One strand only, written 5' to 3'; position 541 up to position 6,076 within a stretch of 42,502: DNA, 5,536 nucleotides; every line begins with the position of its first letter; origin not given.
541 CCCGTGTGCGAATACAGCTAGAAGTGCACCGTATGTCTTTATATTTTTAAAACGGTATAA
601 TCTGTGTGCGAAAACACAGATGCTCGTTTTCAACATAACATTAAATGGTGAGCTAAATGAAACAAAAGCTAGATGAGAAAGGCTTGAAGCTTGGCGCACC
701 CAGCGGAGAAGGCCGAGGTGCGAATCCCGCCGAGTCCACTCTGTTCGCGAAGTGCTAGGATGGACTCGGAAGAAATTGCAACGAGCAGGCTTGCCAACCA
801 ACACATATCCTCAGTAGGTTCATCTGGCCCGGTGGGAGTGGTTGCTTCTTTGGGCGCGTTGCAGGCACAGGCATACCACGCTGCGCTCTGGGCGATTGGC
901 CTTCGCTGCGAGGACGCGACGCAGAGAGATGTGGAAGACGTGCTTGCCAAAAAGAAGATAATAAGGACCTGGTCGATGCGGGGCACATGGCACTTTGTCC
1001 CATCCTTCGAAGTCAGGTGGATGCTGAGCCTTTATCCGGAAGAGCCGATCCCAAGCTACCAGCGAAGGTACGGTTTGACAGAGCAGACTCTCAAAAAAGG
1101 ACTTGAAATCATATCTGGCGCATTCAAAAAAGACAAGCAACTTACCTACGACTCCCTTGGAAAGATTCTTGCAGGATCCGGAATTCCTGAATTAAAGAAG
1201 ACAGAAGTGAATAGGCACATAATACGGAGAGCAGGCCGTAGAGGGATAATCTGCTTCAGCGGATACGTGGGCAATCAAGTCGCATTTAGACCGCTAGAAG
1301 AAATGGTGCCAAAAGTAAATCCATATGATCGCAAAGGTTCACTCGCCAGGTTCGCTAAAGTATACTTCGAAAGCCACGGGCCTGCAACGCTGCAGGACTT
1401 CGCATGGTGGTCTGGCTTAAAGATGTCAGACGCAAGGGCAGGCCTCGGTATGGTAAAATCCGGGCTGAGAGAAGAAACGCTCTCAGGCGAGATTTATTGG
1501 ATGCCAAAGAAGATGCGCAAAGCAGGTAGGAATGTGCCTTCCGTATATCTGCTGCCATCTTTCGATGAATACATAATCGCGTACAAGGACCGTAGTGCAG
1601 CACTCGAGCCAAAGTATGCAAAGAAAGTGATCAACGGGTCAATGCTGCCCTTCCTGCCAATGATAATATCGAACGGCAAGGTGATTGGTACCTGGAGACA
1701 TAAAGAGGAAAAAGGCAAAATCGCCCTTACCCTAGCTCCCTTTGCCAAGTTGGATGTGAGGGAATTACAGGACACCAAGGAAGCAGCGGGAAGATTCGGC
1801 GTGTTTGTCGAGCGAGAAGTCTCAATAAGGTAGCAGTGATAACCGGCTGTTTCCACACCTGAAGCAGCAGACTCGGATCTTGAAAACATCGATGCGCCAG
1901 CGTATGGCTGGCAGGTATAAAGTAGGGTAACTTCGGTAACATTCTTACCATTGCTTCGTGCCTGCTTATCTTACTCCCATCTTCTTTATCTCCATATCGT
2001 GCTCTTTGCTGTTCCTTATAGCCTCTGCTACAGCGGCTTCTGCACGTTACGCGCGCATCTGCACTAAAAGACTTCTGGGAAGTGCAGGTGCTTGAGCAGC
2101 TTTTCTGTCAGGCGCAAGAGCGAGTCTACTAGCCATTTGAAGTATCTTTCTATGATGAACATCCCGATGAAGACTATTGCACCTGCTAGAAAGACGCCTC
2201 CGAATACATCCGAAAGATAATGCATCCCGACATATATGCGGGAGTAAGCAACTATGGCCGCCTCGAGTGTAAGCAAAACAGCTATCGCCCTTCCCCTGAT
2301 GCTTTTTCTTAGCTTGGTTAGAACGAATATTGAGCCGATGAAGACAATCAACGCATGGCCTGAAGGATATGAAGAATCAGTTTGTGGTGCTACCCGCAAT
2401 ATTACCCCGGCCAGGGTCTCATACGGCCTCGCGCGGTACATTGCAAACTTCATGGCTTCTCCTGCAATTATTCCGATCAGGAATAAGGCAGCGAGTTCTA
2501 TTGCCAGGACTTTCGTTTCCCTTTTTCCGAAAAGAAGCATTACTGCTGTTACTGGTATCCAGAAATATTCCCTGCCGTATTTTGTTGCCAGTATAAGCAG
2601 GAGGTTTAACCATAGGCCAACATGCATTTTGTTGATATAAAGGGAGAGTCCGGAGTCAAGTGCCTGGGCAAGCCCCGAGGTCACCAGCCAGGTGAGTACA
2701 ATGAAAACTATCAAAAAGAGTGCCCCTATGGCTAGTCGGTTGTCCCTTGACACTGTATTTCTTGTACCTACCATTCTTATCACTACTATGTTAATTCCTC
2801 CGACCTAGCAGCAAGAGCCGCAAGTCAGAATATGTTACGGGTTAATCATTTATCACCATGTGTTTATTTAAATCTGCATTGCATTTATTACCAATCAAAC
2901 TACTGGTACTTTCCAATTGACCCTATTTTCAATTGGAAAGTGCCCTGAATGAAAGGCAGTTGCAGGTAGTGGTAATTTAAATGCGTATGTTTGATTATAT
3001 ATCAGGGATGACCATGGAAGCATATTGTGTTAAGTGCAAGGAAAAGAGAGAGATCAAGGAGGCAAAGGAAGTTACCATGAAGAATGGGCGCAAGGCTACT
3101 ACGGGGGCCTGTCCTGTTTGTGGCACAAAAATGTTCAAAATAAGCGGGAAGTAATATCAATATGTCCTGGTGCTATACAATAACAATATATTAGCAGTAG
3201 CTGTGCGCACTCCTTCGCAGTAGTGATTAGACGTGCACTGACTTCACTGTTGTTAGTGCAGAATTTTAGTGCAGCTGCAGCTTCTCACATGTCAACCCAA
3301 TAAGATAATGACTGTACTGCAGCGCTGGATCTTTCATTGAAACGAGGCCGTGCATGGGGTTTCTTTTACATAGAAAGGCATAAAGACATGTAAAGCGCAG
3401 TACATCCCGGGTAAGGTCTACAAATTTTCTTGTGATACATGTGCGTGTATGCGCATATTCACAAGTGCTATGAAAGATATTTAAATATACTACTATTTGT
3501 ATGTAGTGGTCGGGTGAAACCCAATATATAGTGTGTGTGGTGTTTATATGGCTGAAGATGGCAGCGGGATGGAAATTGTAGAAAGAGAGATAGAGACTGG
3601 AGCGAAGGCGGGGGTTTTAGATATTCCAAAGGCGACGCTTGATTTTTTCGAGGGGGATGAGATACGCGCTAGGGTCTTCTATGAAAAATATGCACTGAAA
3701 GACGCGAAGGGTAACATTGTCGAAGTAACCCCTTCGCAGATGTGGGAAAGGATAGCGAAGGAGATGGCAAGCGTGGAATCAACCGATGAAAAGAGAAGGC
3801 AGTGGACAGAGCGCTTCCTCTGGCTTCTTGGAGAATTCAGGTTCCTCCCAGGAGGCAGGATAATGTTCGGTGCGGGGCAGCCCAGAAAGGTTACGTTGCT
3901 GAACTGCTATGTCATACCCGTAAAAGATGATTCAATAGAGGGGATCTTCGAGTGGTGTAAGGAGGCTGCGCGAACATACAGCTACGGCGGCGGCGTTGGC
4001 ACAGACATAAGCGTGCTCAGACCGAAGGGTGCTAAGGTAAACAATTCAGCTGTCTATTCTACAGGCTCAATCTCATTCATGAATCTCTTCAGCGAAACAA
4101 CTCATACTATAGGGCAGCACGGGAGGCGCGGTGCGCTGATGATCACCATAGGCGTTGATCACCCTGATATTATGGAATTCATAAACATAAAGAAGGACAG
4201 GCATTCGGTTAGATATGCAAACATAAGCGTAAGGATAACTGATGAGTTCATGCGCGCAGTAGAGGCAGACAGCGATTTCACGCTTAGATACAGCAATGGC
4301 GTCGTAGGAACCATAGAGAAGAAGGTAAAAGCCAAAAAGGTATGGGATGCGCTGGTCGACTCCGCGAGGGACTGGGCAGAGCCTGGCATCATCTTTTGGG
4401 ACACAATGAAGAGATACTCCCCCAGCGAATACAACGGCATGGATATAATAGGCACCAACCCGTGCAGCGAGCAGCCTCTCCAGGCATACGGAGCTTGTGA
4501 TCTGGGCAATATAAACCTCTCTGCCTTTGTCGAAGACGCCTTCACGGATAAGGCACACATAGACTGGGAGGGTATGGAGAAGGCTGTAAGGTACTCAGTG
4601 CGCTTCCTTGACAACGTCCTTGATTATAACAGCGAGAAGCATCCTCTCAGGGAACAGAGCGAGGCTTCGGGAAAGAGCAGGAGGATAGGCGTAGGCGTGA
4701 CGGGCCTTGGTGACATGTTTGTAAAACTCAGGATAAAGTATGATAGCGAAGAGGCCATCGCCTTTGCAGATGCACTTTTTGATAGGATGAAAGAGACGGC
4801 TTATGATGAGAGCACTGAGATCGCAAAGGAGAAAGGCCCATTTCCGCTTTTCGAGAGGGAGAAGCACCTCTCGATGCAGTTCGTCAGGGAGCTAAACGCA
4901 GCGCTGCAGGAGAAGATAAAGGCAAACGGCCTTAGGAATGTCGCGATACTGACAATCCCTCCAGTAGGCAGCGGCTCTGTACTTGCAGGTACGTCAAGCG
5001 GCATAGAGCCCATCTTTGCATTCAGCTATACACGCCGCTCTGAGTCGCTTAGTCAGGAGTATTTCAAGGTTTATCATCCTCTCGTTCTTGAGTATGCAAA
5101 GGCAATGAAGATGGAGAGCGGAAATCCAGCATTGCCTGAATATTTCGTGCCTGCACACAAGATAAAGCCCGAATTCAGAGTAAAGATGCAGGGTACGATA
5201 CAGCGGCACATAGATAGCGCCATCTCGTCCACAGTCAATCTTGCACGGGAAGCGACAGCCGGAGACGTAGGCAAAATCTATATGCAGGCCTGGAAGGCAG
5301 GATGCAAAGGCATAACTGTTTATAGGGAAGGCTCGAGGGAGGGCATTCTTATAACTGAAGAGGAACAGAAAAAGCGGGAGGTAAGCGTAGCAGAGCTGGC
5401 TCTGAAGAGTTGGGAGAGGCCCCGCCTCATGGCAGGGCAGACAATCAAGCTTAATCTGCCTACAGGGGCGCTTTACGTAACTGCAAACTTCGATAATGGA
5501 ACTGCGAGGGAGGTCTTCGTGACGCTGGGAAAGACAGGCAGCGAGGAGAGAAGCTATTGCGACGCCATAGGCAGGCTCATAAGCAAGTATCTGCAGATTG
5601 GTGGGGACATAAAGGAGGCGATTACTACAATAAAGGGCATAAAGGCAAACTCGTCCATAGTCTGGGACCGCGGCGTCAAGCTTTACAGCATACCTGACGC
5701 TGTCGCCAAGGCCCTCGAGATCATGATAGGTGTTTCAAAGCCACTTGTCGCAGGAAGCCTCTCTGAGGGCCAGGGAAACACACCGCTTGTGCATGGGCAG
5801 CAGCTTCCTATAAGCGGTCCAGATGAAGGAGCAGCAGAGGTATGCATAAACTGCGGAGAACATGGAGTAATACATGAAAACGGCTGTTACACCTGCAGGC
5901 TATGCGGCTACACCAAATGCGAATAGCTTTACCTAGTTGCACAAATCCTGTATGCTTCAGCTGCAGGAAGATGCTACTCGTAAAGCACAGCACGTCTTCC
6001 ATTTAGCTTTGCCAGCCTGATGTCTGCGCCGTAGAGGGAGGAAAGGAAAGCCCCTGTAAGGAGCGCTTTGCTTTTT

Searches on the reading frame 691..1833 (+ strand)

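Call 9: search_protein_families(library=pfam, proteins=[window:691-1833:+], max_evalue=0.001)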
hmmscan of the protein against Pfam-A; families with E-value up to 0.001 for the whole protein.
window:691-1833:+ (380 aa): 1 family
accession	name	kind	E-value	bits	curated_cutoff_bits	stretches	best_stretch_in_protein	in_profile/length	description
PF06224.18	AlkZ-like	-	1.3e-52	179.9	25.9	1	51-370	1-327/329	DNA glycosylase AlkZ-like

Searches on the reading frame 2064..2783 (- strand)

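Call 9: search_protein_families(library=pfam, proteins=[window:2064-2783:-], max_evalue=0.001)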
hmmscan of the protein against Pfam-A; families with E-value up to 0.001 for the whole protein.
window:2064-2783:- (239 aa): 2 families
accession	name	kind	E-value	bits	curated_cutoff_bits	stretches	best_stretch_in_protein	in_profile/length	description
PF01569.27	PAP2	-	2.8e-19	69.6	27.2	1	97-211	5-125/130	PAP2 superfamily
PF14378.12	PAP2_3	-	1.9e-05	25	27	1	63-204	30-188/190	PAP2 superfamily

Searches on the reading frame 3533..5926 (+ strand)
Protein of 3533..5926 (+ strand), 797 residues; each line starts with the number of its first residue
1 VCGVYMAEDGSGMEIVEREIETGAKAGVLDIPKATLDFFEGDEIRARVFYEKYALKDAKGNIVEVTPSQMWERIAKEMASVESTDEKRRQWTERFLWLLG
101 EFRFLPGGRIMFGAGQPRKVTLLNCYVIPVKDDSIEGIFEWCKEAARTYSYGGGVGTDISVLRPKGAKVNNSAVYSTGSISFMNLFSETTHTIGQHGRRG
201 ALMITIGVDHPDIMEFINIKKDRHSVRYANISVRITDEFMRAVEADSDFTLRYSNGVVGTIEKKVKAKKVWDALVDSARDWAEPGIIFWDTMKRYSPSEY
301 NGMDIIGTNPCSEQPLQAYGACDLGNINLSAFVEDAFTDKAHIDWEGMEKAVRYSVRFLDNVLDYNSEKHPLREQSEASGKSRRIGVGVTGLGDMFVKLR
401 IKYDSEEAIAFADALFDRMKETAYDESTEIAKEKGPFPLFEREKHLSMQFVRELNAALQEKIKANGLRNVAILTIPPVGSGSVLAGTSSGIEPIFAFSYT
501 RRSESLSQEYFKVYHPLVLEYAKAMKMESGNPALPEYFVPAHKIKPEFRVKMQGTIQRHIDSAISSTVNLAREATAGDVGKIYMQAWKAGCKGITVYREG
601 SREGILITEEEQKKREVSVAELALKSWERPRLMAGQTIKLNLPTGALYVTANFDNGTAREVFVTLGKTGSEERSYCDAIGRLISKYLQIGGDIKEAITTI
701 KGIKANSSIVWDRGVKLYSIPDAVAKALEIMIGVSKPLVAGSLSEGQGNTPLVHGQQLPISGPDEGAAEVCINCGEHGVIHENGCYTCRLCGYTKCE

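Call 9: search_protein_families(library=pfam, proteins=[window:3533-5926:+], max_evalue=0.001)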
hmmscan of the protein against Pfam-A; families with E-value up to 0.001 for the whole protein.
window:3533-5926:+ (797 aa): 3 families
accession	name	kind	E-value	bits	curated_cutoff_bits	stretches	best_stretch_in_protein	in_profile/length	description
PF02867.20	Ribonuc_red_lgC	-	2.7e-115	386.4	23.9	1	124-597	2-523/523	Ribonucleotide reductase, barrel domain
PF12637.14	TSCPD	-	7.6e-18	65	22.8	1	644-731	13-87/88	TSCPD domain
PF00317.26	Ribonuc_red_lgN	-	5.9e-17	61.9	28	1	43-118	5-76/77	Ribonucleotide reductase, all-alpha domain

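Call 38: search_protein_families(library=ncbifam, proteins=[window:3533-5926:+], max_evalue=0.00001)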
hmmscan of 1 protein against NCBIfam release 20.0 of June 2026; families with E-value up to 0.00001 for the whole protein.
window:3533-5926:+ (797 aa): 21 families
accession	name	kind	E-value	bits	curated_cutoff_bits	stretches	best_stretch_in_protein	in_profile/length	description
NF006417.0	PRK08665.1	equivalog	7.2e-183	609.8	961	1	46-796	17-758/759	vitamin B12-dependent ribonucleotide reductase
TIGR02504.1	NrdJ_Z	equivalog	7.4e-169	563.1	399.95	1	47-604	3-603/606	adenosylcobalamin-dependent ribonucleoside-diphosphate reductase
NF005991.0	PRK08115.1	equivalog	4.7e-118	395.4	854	2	262-611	430-781/858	vitamin B12-dependent ribonucleotide reductase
NF005010.0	PRK06406.1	subfamily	7.7e-116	388.2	1125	1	86-617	214-735/771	vitamin B12-dependent ribonucleotide reductase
NF005401.0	PRK06948.1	subfamily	1.7e-108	363.9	906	1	44-616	16-600/604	ribonucleotide reductase-like protein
TIGR02506.1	NrdE_NrdA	equivalog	2.3e-89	300.5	341.05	1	48-595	6-610/616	ribonucleoside-diphosphate reductase subunit alpha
NF005122.0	PRK06556.1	equivalog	1.5e-78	264.6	859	3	225-465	282-514/960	vitamin B12-dependent ribonucleotide reductase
NF006207.0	PRK08332.1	equivalog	1.1e-64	218.4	2400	2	309-617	1240-1572/1684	vitamin B12-dependent ribonucleotide reductase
NF005736.0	PRK07562.1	equivalog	1.6e-61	208.2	1737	3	228-462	396-622/1222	vitamin B12-dependent ribonucleotide reductase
NF005483.0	PRK07088.1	equivalog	2.4e-60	204.6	1214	2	341-601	504-753/764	ribonucleoside-diphosphate reductase subunit alpha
NF006577.0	PRK09102.1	equivalog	7.2e-59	199.6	620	1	71-508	48-462/604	ribonucleoside-diphosphate reductase subunit alpha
NF005544.0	PRK07207.1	equivalog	1.5e-53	181.9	965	2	261-441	539-716/965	ribonucleoside-diphosphate reductase subunit alpha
NF006665.0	PRK09209.1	equivalog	1.8e-53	182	1057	2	319-598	488-747/761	ribonucleoside-diphosphate reductase subunit alpha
NF005101.0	PRK06539.1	equivalog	2e-53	181.6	988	3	263-443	394-570/822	ribonucleoside-diphosphate reductase subunit alpha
NF006279.0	PRK08447.1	equivalog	1.1e-50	172.9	1082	2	47-251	143-346/789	ribonucleoside-diphosphate reductase subunit alpha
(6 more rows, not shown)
